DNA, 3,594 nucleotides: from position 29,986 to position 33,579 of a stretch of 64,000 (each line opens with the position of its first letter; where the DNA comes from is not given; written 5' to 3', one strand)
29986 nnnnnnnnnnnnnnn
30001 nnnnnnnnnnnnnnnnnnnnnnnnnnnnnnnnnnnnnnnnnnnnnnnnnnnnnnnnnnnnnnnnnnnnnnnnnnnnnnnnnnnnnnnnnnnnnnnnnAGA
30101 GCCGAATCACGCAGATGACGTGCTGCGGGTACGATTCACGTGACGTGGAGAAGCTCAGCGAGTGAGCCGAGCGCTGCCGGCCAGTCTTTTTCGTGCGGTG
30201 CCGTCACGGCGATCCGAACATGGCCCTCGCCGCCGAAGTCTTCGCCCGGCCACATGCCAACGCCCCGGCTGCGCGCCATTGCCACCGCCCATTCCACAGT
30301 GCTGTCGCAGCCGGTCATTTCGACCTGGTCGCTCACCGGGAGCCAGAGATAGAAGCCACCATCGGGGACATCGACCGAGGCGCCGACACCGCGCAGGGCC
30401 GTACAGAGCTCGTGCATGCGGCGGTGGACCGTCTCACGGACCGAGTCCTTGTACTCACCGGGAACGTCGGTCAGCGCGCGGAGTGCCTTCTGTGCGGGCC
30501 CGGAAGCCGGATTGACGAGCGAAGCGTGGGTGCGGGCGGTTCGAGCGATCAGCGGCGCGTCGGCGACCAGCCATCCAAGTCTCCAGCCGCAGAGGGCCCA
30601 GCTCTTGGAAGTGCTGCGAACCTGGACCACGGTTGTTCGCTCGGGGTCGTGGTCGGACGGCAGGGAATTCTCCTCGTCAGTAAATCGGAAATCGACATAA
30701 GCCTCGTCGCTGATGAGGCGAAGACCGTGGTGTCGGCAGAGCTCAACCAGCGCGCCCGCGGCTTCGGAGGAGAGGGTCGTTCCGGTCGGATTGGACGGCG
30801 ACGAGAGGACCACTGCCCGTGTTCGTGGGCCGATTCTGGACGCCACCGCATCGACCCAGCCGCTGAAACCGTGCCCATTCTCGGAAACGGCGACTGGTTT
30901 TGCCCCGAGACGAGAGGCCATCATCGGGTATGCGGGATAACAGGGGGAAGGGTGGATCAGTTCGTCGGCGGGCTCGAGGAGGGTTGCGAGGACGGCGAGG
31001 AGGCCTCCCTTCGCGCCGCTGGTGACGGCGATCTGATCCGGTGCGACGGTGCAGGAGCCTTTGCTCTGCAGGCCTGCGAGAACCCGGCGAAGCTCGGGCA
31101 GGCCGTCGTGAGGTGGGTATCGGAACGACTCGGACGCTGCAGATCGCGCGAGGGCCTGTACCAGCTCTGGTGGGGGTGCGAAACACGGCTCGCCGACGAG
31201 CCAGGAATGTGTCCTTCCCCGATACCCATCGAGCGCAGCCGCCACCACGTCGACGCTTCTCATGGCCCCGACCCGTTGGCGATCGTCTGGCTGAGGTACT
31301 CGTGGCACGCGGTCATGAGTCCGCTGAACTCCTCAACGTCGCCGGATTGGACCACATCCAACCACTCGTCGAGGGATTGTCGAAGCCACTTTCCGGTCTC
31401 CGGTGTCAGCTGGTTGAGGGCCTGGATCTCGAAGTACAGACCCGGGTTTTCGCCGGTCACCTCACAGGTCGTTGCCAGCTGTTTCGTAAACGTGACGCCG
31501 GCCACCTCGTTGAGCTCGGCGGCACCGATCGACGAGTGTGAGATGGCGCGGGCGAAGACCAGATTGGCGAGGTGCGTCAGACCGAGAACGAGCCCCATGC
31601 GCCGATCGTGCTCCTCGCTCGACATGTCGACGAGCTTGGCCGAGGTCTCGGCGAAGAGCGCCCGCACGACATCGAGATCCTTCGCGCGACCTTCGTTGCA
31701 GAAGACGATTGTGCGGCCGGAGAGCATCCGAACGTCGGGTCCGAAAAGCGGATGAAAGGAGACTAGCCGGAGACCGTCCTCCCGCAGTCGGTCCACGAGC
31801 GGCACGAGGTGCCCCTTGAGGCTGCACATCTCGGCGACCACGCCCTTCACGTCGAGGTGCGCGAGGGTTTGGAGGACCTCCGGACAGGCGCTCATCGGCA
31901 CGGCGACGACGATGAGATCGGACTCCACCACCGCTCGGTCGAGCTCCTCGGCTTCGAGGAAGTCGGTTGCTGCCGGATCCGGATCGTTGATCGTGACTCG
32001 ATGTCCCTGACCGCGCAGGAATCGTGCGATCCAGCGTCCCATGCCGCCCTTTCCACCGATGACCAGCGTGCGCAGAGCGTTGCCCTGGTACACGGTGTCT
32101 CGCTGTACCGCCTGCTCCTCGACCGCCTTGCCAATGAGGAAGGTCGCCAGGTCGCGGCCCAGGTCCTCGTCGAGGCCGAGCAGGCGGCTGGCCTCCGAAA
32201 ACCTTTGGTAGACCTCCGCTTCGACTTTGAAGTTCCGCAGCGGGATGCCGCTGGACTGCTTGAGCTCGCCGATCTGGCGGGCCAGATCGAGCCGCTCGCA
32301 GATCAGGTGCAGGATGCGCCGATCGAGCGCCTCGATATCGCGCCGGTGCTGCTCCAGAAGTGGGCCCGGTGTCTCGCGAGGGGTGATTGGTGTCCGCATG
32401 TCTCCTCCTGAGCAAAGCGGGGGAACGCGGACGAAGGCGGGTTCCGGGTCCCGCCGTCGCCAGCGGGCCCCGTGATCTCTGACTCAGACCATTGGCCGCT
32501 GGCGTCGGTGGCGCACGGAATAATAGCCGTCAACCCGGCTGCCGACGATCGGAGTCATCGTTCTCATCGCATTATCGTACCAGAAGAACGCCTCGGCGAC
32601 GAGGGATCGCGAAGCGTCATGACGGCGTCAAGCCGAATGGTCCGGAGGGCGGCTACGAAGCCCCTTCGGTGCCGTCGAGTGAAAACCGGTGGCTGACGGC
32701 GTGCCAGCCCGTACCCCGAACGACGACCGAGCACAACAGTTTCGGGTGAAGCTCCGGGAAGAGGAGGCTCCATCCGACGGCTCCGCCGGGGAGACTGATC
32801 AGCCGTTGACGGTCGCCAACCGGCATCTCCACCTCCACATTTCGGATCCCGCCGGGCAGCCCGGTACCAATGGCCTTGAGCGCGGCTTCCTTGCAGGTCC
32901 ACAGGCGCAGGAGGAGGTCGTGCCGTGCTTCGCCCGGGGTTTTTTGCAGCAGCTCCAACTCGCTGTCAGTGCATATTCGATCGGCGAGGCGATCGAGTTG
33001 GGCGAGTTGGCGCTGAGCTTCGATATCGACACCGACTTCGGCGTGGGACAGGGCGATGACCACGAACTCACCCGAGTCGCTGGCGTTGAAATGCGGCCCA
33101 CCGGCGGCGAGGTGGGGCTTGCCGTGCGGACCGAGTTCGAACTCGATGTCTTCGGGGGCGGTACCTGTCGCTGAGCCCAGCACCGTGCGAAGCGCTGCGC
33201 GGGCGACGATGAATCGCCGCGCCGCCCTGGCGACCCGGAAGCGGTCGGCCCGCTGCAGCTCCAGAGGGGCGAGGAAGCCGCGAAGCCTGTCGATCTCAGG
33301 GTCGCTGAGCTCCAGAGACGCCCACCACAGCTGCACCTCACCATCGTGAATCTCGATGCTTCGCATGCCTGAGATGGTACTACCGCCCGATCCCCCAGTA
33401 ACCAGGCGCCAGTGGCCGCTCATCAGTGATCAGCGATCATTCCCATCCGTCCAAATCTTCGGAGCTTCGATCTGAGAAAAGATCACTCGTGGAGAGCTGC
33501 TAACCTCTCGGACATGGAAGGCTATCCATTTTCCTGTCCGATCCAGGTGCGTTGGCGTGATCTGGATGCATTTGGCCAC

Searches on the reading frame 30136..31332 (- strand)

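Call 24: search_protein_families(library=pfam, proteins=[window:30136-31332:-], max_evalue=0.001)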
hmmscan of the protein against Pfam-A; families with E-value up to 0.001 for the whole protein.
window:30136-31332:- (398 aa): 2 families
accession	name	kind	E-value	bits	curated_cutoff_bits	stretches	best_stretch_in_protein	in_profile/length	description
PF00155.27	Aminotran_1_2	-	3.4e-47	161.8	19.7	1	46-380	8-349/361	Aminotransferase class I and II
PF01041.23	DegT_DnrJ_EryC1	-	2.8e-09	37.1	19.8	1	100-211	42-147/360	DegT/DnrJ/EryC1/StrS aminotransferase family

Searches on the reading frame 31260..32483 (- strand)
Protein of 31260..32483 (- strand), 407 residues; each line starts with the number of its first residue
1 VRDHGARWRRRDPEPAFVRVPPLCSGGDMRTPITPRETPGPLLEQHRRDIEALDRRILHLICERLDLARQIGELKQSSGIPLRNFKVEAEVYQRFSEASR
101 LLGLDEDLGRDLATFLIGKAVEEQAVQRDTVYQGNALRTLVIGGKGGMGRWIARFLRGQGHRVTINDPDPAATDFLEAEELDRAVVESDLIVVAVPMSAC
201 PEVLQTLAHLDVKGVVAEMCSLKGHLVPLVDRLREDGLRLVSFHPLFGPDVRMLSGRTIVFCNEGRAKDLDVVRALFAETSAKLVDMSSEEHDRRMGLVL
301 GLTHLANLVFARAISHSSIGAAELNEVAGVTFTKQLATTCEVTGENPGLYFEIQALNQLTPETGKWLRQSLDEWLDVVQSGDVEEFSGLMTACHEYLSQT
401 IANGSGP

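Call 24: search_protein_families(library=pfam, proteins=[window:31260-32483:-], max_evalue=0.001)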
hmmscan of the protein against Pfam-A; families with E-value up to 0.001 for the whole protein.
window:31260-32483:- (407 aa): 6 families
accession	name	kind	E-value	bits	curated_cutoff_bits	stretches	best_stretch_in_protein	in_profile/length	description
PF01817.26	CM_2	-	1.2e-13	51.5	27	1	47-124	2-79/80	Chorismate mutase type II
PF02153.23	PDH_N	-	5e-10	39.5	26.5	1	152-285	1-153/154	Prephenate dehydrogenase, nucleotide-binding domain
PF20463.3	PDH_C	-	6.4e-08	33.3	22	1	288-390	1-100/102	Prephenate dehydrogenase, dimerization domain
PF02826.25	2-Hacid_dh_C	-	3.6e-05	23.6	25.1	1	123-198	20-102/178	D-isomer specific 2-hydroxyacid dehydrogenase, NAD binding domain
PF03807.23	F420_oxidored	-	8.9e-05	23.4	21.6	1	141-214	4-87/94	NADP oxidoreductase coenzyme F420-dependent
PF13380.12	CoA_binding_2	-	0.00051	20.9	22.8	1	141-218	5-86/116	CoA binding domain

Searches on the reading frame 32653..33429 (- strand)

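Call 24: search_protein_families(library=pfam, proteins=[window:32653-33429:-], max_evalue=0.001)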
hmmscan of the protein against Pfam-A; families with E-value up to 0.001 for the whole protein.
window:32653-33429:- (258 aa): 2 families
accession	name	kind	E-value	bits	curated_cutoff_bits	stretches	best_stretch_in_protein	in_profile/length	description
PF01648.25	ACPS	-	2.9e-18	66.4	25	1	132-211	2-87/111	4'-phosphopantetheinyl transferase superfamily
PF22624.1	AASDHPPT_N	-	1.6e-07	31.9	27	1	51-126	15-96/100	4'-phosphopantetheinyl transferase, N-terminal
